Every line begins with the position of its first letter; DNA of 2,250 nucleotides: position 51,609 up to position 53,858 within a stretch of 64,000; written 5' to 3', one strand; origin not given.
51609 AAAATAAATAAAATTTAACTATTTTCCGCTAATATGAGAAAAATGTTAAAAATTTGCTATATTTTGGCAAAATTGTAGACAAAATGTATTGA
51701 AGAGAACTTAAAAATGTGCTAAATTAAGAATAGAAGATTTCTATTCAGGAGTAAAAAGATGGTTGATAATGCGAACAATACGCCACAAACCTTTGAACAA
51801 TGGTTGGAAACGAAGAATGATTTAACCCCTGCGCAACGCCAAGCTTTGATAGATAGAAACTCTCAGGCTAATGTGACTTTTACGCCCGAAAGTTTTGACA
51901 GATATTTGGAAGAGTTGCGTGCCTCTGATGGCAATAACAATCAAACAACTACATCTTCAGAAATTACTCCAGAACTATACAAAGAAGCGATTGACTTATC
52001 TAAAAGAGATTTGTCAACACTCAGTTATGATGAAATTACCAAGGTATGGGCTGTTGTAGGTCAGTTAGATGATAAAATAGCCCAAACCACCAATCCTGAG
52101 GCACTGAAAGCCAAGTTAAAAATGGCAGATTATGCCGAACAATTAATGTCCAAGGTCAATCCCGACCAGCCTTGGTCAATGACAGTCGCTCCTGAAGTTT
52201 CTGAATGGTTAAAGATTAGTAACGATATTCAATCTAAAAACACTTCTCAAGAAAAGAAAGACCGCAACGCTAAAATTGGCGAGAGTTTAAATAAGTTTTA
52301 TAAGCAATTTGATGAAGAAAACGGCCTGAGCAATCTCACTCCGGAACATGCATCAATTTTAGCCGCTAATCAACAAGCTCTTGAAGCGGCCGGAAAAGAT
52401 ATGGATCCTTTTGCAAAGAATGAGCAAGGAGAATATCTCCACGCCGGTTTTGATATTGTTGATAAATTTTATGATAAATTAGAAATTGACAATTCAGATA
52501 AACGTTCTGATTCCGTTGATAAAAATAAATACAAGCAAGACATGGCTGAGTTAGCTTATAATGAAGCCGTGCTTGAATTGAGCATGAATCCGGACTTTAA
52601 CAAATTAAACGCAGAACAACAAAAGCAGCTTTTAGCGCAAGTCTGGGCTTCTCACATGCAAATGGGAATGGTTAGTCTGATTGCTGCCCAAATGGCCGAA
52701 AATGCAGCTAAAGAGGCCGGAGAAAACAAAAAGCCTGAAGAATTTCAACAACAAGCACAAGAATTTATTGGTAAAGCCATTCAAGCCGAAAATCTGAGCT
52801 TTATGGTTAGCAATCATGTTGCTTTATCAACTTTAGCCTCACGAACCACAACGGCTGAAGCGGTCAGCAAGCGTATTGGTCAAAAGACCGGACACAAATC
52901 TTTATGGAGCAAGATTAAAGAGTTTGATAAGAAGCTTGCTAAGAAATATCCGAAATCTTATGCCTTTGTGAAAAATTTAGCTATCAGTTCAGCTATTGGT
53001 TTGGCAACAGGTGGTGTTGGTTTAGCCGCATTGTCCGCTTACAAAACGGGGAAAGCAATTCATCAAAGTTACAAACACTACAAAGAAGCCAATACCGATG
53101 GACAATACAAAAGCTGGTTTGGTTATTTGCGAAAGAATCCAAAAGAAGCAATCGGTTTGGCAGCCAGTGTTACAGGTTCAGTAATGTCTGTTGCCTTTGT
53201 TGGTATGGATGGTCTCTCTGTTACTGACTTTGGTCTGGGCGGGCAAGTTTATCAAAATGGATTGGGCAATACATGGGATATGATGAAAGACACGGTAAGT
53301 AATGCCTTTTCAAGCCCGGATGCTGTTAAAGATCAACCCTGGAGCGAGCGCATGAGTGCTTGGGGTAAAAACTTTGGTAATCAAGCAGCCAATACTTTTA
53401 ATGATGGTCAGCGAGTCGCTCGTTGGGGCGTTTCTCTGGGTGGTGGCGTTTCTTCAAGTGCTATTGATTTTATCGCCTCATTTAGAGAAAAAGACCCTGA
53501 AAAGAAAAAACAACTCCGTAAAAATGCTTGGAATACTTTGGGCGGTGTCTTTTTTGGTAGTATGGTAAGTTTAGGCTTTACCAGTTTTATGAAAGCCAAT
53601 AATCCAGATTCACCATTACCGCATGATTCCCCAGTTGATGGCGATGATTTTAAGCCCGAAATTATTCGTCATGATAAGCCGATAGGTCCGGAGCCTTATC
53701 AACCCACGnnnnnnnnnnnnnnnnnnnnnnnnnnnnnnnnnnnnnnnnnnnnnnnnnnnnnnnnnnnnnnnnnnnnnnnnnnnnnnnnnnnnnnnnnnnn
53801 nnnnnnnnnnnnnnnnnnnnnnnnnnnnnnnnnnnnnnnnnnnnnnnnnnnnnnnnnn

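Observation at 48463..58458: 10-kb cluster of large, mutually related orphan proteins (candidate effector/toxin island)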

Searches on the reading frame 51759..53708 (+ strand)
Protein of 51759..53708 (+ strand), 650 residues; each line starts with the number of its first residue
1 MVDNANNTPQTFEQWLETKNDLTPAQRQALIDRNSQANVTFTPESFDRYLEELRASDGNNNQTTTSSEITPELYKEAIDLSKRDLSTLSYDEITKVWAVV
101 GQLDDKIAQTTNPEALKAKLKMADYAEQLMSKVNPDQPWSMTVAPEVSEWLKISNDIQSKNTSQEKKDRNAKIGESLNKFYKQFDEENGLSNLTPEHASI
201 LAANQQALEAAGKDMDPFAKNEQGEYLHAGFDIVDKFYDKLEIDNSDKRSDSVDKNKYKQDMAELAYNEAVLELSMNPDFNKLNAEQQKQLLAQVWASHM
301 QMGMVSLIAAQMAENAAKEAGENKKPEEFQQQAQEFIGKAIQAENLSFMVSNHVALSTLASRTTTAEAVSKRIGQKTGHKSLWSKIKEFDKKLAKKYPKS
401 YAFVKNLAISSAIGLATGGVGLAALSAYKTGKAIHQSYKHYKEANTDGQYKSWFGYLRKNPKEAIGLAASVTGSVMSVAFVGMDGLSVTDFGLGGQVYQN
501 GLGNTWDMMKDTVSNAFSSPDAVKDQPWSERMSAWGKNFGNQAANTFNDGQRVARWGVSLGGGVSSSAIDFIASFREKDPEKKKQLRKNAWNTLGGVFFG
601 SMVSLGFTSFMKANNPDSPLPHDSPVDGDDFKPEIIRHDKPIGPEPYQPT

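Call 81: predict_structure(alignment_id=A8)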
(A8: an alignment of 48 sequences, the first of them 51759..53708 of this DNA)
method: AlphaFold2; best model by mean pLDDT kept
length: 650 residues; sequences in the alignment: 48
mean_pLDDT: 76.6   pTM: 0.68
mean pLDDT of the five models: 76.6, 76.4, 75.0, 75.0, 72.7
residues with pLDDT >= 90: 335; 70-90: 117; 50-70: 39; < 50: 159
segments of 3 or more residues with pLDDT < 50: 1-5, 59-65, 411-416, 482-523, 534-572, 593-645, 648-650
pLDDT, mean of each block of 10 residues (from residue 1): 57 93 93 91 93 72 56 95 95 95 93 96 98 89 94 95 94 96 92 95 96 93 92 94 94 97 98 96 95 97 93 84 74 88 84 94 94 95 96 95 80 55 79 91 89 93 83 70 39 35 39 43 48 44 35 34 40 60 70 43 30 34 31 36 46
secondary structure, 60 per line:
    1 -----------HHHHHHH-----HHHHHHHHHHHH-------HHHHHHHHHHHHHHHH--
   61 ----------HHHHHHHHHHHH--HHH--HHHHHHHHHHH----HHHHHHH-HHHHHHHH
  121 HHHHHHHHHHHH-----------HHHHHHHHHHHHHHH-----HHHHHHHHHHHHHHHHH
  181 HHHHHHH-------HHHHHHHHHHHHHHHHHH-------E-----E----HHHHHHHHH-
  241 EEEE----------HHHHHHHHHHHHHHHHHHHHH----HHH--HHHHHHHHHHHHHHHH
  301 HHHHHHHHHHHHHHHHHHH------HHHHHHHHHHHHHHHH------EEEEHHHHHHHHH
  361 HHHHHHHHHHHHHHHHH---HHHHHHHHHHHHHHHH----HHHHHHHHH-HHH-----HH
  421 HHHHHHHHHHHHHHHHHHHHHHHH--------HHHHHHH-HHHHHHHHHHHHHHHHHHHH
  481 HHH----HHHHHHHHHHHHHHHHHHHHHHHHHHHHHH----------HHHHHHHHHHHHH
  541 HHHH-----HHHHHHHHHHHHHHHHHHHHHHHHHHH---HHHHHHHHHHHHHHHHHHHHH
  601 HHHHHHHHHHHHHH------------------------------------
elements in order: H12-18 H24-35 H43-58 H71-82 H90-100 H105-111 H113-132 H144-158 H164-187 H195-212 H231-239 E241-244 H255-275 H285-319 H326-341 E348-351 H352-377 H381-396 H401-409 H419-444 H453-459 H461-483 H488-517 H528-544 H550-576 H580-614

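Call 83: fold_search(model_id=the predicted structure, library=pdb)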
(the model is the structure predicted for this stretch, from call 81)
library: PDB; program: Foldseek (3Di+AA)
matches with E <= 10: 190; with E <= 0.001: 0
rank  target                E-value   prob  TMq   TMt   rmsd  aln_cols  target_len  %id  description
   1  9exz_B                3.4e-01  0.15  0.14  0.14  27.9       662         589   12  Efficient and scalable protein design using a relaxed sequence space (released 2024-10-16)
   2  7qji_A                4.8e-01  0.13  0.11  0.16  24.6       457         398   12  X-Ray Structure of apo-EleNRMT in complex with two Nanobodies at 4.1A (released 2022-02-02)
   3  7qia_A                4.8e-01  0.13  0.11  0.15  24.6       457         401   12  Structure of apo-EleNRMT in complex with two nanobodies at 3.5A (released 2021-12-29)
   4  6q84_D                5.2e-01  0.07  0.10  0.07  27.0       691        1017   10  Crystal structure of RanGTP-Pdr6-eIF5A export complex (released 2019-05-01)
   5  8pkp_O                6.1e-01  0.08  0.11  0.11  27.5       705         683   10  Cryo-EM structure of the apo Anaphase-promoting complex/cyclosome (APC/C) at 3.2 Angstrom resolution (released 2023-07-19)
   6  6qxa_B                6.1e-01  0.06  0.08  0.09  30.2       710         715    9  Structure of membrane bound pyrophosphatase from Thermotoga maritima in complex with imidodiphosphate and N-[(2-amino- (released 2019-04-10)
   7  9exz_C                6.9e-01  0.11  0.13  0.13  28.2       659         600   12  Efficient and scalable protein design using a relaxed sequence space (released 2024-10-16)
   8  7wkk_B                8.4e-01  0.08  0.11  0.06  24.5       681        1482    9  Cryo-EM structure of the IR subunit from X. laevis NPC (released 2022-03-30)
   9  1h6k_A                1.2e+00  0.05  0.11  0.10  29.7       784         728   10  nuclear Cap Binding Complex (released 2001-09-13)
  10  9l4c_A                1.2e+00  0.04  0.09  0.07  26.9       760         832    9  ATR Spiral -ATRIP bound with RP-3500 (released 2025-05-21)
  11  8b24_B                1.2e+00  0.03  0.08  0.08  30.0       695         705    9  Time-resolved structure of K+-dependent Na+-PPase from Thermotoga maritima 3600-seconds post reaction initiation with  (released 2024-01-17)
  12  9lm7_B                1.3e+00  0.14  0.16  0.23  19.7       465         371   11  Crystal structrue of bvFP-Pr1-88.4 (released 2026-01-28)
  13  9sob_T                1.4e+00  0.05  0.10  0.10  28.9       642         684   10  Structural Model of the Nuclear Pore Complex in Arabidopsis thaliana (released 2025-11-05)
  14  2vgl_A                1.5e+00  0.06  0.10  0.11  23.6       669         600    9  AP2 CLATHRIN ADAPTOR CORE (released 2007-12-25)
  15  8jm9_A                1.5e+00  0.05  0.09  0.13  23.6       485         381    9  The cryo-EM structure of insect gustatory receptor Gr43a from Drosophila melanogaster (released 2024-02-07)
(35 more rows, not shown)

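Call 85: fold_search(model_id=the predicted structure, library=viral)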
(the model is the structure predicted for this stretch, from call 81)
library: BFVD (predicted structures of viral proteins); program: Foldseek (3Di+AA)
matches with E <= 10: 205; with E <= 0.001: 0
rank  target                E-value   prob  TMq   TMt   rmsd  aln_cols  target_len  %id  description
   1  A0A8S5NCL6            4.7e-02  0.21  0.10  0.07  29.9       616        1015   13  Minor tail protein [Siphoviridae sp. ctUse40]
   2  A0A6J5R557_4          8.1e-02  0.14  0.11  0.08  31.9       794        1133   12  Uncharacterized protein [uncultured Caudovirales phage]
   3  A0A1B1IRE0            2.3e-01  0.06  0.07  0.07  38.6       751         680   10  (no name in the UniProt tables at hand)
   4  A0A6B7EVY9            2.3e-01  0.06  0.06  0.05  55.3       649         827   13  (no name in the UniProt tables at hand)
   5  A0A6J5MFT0            2.5e-01  0.08  0.10  0.09  28.3       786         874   10  Structural protein [uncultured Caudovirales phage]
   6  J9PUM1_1              3.1e-01  0.06  0.08  0.07  28.8       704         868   12  Tail tape measure protein [Bacillus phage BCD7]
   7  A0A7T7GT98            3.6e-01  0.03  0.06  0.05  47.8       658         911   12  (no name in the UniProt tables at hand)
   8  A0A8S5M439            3.8e-01  0.10  0.11  0.09  34.2       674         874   12  Tail tape measure protein [Siphoviridae sp. ct3b712]
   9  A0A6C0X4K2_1          4.2e-01  0.11  0.14  0.09  22.9       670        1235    9  Polyprotein [Apple picorna-like virus 1]
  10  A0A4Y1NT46            4.6e-01  0.07  0.09  0.06  28.7       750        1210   11  (no name in the UniProt tables at hand)
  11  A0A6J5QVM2            5.0e-01  0.04  0.07  0.06  65.5       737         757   11  Uncharacterized protein [uncultured Caudovirales phage]
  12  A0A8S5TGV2            5.4e-01  0.12  0.11  0.13  30.5       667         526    9  Uncharacterized protein [Myoviridae sp. ctIty1]
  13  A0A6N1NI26            6.0e-01  0.08  0.10  0.09  27.6       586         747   10  Putative ORFan [Tupanvirus deep ocean]
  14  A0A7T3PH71            6.3e-01  0.06  0.10  0.08  29.8       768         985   11  (no name in the UniProt tables at hand)
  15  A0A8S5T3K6            6.5e-01  0.06  0.10  0.08  30.4       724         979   12  Tail tape measure protein [Siphoviridae sp. ctg8V11]
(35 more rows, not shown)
